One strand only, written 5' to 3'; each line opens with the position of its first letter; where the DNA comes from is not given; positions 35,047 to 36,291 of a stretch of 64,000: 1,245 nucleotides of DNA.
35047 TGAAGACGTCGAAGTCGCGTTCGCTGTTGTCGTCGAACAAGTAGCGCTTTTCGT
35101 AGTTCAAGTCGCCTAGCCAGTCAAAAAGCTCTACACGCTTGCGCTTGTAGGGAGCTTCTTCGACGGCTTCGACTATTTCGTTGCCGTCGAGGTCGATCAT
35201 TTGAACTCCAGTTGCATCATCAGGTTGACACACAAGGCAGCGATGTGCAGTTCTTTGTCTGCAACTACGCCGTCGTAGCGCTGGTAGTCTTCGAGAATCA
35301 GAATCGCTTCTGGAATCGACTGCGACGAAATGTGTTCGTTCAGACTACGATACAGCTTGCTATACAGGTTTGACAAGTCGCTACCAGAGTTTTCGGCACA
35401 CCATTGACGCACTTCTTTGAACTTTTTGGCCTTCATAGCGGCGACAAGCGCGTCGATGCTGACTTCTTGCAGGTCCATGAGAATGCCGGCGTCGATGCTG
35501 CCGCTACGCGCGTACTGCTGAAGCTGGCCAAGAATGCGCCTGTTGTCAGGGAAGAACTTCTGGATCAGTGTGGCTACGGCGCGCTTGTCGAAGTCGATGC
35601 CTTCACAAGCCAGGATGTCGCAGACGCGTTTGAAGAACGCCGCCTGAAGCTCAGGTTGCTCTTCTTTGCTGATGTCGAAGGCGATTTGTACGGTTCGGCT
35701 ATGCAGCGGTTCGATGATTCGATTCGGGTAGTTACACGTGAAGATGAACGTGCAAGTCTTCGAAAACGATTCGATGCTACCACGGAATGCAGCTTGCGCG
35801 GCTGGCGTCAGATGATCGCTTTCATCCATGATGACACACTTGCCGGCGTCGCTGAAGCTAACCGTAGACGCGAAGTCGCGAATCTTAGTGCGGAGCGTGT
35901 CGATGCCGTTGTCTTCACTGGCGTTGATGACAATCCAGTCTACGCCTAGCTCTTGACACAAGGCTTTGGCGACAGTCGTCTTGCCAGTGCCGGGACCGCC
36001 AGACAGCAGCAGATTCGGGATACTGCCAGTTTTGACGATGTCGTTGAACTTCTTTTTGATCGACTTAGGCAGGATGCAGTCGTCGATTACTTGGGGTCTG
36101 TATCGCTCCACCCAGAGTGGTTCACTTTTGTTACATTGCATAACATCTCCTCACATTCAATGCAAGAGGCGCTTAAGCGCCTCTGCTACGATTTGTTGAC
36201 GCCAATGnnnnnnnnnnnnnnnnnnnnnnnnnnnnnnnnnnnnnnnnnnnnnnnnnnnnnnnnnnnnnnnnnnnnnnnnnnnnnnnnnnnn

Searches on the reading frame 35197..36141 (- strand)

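Call 24: search_protein_families(library=phrogs, proteins=[window:35197-36141:-], max_evalue=0.001)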
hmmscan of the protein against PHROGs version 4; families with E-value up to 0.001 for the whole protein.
window:35197-36141:- (314 aa): 10 families
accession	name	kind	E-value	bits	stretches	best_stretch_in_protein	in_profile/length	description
phrog_168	-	DNA, RNA and nucleotide metabolism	1.2e-116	390.8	1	2-314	3-314/314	clamp loader of DNA polymerase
phrog_5846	-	DNA, RNA and nucleotide metabolism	3.3e-25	90.2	1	12-279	8-273/380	clamp loader of DNA polymerase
phrog_11838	-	DNA, RNA and nucleotide metabolism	3.8e-20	73.4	1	9-216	6-212/420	clamp loader of DNA polymerase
phrog_9172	-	unknown function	4.8e-07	30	1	20-76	81-142/509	-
phrog_3757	-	unknown function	8.3e-06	26.4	1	28-75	114-160/367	-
phrog_249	-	moron, auxiliary metabolic gene and host takeover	2.2e-05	25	1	31-78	117-164/380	porphyrin biosynthesis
phrog_10401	-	other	2.5e-05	24.2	1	13-75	431-494/667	ATPase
phrog_7485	-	unknown function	4.4e-05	23.6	1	44-91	230-276/430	-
phrog_50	-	DNA, RNA and nucleotide metabolism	0.00015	22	1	30-65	358-393/570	DnaC-like helicase loader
phrog_325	-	DNA, RNA and nucleotide metabolism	0.00024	20.5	1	32-74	482-526/986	Dda-like helicase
